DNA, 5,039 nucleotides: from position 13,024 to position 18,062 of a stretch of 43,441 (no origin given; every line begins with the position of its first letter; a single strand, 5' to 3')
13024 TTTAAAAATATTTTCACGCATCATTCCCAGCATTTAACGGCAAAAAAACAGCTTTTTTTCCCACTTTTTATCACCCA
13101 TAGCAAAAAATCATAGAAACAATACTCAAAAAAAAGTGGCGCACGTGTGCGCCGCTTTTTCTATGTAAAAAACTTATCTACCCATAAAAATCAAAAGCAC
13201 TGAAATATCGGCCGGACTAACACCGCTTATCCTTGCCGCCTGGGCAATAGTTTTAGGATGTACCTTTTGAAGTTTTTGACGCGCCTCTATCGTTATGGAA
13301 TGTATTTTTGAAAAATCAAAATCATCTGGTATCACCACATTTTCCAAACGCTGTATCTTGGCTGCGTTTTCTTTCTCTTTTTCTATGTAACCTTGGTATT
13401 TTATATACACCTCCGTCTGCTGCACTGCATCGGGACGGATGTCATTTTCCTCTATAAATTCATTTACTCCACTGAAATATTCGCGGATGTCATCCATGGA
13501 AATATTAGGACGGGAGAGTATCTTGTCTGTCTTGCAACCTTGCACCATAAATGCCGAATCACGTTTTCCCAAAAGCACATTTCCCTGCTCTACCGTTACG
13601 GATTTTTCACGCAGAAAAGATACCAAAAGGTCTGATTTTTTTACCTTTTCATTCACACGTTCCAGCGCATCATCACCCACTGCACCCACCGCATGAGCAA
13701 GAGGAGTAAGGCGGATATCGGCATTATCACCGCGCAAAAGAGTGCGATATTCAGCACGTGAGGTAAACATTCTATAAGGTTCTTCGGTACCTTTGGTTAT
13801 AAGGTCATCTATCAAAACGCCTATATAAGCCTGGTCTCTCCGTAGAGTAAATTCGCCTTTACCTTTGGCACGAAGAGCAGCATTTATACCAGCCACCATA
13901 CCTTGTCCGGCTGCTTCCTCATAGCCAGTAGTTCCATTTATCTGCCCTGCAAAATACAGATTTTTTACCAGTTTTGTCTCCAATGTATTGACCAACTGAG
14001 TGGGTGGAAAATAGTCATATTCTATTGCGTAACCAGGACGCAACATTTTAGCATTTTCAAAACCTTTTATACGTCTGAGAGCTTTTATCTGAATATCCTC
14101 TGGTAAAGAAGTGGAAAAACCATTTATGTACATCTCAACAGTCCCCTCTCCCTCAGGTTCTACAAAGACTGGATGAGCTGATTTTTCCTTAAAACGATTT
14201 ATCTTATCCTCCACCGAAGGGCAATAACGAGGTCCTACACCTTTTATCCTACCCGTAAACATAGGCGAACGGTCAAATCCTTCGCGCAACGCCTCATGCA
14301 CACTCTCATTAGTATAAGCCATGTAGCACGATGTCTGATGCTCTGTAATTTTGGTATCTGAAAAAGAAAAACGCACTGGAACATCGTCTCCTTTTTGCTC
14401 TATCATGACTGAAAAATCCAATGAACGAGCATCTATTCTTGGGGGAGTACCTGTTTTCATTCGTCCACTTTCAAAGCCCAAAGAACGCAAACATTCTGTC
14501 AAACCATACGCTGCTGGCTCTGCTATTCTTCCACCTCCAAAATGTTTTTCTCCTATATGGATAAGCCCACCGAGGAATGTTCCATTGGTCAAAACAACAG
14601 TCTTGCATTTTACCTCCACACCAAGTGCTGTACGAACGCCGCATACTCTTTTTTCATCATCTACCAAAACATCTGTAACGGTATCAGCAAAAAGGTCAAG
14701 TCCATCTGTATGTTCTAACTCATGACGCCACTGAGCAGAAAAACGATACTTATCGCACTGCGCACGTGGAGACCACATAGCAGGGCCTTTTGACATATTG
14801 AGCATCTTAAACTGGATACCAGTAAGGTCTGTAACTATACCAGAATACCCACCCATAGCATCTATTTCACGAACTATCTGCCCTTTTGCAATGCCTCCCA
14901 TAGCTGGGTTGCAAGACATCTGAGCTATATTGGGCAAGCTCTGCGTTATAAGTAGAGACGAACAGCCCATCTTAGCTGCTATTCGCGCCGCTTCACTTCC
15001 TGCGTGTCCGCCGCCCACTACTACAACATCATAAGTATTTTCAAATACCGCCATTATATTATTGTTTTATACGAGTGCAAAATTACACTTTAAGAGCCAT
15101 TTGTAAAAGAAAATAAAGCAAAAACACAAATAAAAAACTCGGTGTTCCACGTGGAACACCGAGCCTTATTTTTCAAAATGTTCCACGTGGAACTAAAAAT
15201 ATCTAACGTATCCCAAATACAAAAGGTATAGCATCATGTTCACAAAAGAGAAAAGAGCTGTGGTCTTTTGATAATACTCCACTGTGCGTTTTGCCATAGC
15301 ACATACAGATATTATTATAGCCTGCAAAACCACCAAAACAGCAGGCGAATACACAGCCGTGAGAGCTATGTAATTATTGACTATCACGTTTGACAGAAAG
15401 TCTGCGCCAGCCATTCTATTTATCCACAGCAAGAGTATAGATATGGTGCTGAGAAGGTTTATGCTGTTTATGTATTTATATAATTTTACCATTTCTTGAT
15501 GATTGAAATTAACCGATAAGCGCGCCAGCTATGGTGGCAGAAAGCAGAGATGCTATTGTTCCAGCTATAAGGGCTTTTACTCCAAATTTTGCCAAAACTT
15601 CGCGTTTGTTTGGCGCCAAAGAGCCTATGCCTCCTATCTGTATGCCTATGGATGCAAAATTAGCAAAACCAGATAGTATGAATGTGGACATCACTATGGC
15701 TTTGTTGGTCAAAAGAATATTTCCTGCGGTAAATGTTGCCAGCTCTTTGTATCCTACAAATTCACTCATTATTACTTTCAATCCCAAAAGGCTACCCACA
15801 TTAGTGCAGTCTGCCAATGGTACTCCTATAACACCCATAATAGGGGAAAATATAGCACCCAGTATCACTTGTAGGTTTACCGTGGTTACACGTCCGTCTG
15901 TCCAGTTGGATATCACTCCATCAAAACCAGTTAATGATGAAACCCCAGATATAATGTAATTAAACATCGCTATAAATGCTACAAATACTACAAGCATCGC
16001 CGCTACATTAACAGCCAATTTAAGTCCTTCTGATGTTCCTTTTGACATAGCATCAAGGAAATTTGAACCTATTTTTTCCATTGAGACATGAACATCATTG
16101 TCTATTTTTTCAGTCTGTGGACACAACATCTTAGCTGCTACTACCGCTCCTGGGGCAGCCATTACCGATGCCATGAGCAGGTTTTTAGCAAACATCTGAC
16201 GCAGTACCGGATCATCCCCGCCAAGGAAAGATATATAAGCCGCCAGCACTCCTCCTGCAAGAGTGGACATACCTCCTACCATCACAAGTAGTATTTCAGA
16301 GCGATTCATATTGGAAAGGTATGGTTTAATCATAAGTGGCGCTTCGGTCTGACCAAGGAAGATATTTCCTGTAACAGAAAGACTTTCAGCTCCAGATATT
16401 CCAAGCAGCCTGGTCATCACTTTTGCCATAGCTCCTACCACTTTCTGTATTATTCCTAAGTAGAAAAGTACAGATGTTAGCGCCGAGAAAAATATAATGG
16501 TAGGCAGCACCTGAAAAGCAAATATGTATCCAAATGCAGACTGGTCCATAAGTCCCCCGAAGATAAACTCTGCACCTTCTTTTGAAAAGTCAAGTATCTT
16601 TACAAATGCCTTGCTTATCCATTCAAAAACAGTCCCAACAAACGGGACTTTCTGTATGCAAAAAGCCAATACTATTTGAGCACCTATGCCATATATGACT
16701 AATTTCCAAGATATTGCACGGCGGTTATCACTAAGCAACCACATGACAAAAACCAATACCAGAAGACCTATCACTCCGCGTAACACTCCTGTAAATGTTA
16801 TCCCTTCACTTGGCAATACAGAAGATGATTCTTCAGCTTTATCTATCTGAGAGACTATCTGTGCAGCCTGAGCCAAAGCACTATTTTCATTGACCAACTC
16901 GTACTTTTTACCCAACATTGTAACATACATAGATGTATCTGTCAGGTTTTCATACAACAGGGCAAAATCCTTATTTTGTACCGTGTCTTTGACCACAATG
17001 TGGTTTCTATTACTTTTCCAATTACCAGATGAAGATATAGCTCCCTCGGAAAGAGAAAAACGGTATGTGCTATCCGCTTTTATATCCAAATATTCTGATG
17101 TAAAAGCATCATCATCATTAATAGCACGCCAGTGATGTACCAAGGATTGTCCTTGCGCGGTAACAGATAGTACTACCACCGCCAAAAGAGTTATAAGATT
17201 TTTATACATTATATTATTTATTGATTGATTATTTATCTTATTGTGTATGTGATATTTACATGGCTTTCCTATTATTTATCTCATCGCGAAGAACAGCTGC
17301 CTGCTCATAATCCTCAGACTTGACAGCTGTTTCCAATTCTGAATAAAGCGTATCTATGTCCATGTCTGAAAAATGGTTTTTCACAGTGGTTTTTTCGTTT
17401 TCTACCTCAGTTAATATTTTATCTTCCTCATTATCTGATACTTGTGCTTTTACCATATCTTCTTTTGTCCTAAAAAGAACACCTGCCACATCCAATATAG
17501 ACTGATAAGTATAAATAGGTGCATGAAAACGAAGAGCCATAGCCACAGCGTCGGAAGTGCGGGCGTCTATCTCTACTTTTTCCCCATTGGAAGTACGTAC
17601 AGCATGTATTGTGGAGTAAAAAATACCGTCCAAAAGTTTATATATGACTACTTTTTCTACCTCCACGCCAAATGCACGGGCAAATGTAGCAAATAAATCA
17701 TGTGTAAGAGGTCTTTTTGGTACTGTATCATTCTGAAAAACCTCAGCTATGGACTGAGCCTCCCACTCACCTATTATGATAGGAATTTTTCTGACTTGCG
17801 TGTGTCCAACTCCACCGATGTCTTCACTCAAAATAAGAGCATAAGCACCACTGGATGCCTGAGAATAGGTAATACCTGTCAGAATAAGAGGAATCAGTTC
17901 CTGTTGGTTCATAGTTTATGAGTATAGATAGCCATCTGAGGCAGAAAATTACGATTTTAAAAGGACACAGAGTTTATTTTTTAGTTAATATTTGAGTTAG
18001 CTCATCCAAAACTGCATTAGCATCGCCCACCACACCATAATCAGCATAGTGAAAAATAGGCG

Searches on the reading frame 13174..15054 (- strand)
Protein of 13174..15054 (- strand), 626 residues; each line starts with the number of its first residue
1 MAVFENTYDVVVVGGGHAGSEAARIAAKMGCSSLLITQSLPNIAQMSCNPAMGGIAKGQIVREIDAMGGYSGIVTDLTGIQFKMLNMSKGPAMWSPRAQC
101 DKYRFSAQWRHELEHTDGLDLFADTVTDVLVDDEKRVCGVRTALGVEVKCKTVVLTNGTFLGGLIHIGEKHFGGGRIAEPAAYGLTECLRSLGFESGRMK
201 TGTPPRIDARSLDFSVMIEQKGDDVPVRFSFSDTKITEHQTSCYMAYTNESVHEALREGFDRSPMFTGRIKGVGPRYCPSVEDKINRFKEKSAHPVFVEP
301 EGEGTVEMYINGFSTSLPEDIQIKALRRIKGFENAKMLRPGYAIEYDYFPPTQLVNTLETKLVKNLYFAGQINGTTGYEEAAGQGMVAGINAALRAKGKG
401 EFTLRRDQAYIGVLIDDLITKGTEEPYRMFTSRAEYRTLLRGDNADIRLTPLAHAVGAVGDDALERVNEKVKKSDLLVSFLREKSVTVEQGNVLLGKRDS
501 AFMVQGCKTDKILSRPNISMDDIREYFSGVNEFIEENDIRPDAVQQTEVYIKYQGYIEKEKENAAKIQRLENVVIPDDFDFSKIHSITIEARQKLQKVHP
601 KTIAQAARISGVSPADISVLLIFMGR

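Call 10: search_protein_families(library=pfam, proteins=[window:13174-15054:-], max_evalue=0.01)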
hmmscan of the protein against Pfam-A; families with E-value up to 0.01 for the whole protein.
window:13174-15054:- (626 aa): 8 families
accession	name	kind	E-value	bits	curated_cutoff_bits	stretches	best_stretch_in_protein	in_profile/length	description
PF01134.28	GIDA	-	6.5e-160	532.9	22.1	1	9-399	1-390/391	Glucose inhibited division protein A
PF13932.14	SAM_GIDA_C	-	2.4e-25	88.5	27.1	1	566-621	2-57/57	tRNA modifying enzyme MnmG/GidA C-terminal helical bundle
PF21680.2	GIDA_C_1st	-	2.5e-13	51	24.7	1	462-561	2-96/96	tRNA modifying enzyme MnmG/GidA C-terminal helical domain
PF01266.30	DAO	-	0.0001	22.4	27.9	0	92-165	137-209/353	FAD dependent oxidoreductase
PF12831.13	FAD_oxidored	-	0.00021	21.1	27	1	9-39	1-31/416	FAD dependent oxidoreductase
PF07992.20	Pyr_redox_2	-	0.00024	21.1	26.1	1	8-157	1-107/291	Pyridine nucleotide-disulphide oxidoreductase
PF01262.27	AlaDh_PNT_C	-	0.0053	16.6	23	0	9-32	30-53/214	Alanine dehydrogenase/PNT, C-terminal domain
PF03486.20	HI0933_like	-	0.0069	16.3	50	0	9-38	2-31/244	HI0933-like protein Rossmann domain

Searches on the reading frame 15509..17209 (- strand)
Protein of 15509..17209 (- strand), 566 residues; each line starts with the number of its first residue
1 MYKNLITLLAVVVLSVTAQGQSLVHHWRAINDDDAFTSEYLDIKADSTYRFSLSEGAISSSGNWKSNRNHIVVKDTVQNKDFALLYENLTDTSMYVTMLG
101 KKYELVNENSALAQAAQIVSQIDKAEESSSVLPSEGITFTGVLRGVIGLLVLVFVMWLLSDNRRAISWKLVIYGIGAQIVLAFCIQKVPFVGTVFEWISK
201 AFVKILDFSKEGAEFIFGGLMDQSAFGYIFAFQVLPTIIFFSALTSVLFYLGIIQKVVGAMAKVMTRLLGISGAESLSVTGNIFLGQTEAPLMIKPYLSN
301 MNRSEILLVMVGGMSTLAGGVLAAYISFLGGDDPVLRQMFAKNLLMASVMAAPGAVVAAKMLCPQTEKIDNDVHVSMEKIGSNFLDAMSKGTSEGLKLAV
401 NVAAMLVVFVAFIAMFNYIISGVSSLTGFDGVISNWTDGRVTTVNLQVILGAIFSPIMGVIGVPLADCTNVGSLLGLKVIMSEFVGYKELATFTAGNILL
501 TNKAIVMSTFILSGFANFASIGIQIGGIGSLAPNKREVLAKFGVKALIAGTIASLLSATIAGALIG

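Call 10: search_protein_families(library=pfam, proteins=[window:15509-17209:-], max_evalue=0.01)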
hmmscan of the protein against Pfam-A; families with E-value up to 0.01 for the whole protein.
window:15509-17209:- (566 aa): 3 families
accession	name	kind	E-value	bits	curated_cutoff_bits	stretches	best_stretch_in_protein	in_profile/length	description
PF07662.18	Nucleos_tra2_C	-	1.9e-63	214.4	32.3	1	344-562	2-213/213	Na+ dependent nucleoside transporter C-terminus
PF01773.25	Nucleos_tra2_N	-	2.3e-24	86.2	27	1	147-220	1-74/74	Na+ dependent nucleoside transporter N-terminus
PF07670.19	Gate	-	8.2e-18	65.2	29.6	1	231-330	1-102/104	Nucleoside recognition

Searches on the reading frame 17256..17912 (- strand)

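Call 10: search_protein_families(library=pfam, proteins=[window:17256-17912:-], max_evalue=0.01)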
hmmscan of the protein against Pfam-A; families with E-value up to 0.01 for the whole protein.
window:17256-17912:- (218 aa): 2 families
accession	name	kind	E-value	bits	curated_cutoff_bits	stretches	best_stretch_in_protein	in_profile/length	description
PF02577.19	BFN_dom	-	6.4e-33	113.4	27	1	41-145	10-109/112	Bifunctional nuclease domain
PF02151.25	UVR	-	1.9e-08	34.2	21.5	1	186-214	4-32/36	UvrB/uvrC motif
